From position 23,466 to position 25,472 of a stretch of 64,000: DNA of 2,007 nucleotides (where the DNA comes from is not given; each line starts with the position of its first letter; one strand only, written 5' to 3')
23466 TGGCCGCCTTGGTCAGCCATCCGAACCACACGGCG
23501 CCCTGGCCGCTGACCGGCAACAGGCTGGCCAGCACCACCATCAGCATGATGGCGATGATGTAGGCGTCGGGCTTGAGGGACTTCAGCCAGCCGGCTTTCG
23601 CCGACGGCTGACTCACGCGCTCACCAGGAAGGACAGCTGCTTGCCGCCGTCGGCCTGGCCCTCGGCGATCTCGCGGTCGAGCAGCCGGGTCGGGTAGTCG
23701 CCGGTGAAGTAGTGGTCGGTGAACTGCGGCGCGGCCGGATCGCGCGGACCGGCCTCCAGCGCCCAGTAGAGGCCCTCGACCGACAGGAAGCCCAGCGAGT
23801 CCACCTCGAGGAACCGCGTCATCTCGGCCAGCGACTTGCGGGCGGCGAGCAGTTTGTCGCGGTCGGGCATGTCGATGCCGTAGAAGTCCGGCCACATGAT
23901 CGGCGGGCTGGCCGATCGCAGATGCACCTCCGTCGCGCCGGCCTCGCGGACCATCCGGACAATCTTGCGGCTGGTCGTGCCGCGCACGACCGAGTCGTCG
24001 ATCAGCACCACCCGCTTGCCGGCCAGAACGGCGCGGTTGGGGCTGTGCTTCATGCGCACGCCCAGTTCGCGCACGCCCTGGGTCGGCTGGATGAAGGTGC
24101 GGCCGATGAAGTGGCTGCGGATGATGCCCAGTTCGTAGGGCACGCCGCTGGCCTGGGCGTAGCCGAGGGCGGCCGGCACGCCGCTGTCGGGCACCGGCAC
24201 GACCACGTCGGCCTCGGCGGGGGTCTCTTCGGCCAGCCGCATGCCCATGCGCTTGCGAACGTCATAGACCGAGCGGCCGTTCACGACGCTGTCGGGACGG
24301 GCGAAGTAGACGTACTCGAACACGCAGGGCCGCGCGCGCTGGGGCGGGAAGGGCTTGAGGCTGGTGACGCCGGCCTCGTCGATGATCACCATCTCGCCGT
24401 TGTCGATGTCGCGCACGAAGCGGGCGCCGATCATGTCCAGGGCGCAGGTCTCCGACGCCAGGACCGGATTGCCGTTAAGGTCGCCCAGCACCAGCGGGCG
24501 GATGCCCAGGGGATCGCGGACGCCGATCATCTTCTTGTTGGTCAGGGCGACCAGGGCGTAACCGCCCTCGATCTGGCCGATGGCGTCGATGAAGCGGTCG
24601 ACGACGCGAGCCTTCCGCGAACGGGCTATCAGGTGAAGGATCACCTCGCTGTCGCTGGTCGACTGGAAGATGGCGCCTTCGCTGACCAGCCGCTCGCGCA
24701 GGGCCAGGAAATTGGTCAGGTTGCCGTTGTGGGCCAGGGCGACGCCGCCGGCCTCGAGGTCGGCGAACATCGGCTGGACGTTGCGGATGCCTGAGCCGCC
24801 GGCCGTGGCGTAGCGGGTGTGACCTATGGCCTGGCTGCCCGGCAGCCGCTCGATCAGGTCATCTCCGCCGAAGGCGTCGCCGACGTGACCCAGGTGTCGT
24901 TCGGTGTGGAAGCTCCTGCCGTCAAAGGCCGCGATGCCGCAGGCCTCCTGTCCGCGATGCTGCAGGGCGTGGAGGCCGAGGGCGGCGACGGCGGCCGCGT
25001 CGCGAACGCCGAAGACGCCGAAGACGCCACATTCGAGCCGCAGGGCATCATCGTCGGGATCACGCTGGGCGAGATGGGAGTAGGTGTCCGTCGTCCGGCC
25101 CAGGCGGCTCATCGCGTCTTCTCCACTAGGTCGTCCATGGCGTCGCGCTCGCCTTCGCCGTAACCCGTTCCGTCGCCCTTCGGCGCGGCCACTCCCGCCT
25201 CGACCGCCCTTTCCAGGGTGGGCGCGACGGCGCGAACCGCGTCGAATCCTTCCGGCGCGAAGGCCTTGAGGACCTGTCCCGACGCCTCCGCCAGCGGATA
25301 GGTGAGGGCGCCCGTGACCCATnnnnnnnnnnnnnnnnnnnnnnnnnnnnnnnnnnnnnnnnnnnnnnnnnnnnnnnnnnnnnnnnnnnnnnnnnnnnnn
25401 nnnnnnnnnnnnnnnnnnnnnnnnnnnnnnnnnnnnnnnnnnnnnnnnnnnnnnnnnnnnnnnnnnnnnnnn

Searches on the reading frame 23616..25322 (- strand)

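Call 56: search_protein_families(library=pfam, proteins=[window:23616-25322:-], max_evalue=0.00001)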
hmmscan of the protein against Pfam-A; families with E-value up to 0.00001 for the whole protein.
window:23616-25322:- (569 aa): 3 families
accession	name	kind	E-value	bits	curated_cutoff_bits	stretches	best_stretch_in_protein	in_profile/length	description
PF13537.11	GATase_7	-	4.7e-19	69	25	1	181-295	12-121/123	Glutamine amidotransferase domain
PF13522.11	GATase_6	-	7.5e-19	68.5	27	1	163-291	11-130/130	Glutamine amidotransferase domain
PF00156.33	Pribosyltran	-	7.2e-09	35.6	26.3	1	366-468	25-120/158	Phosphoribosyl transferase domain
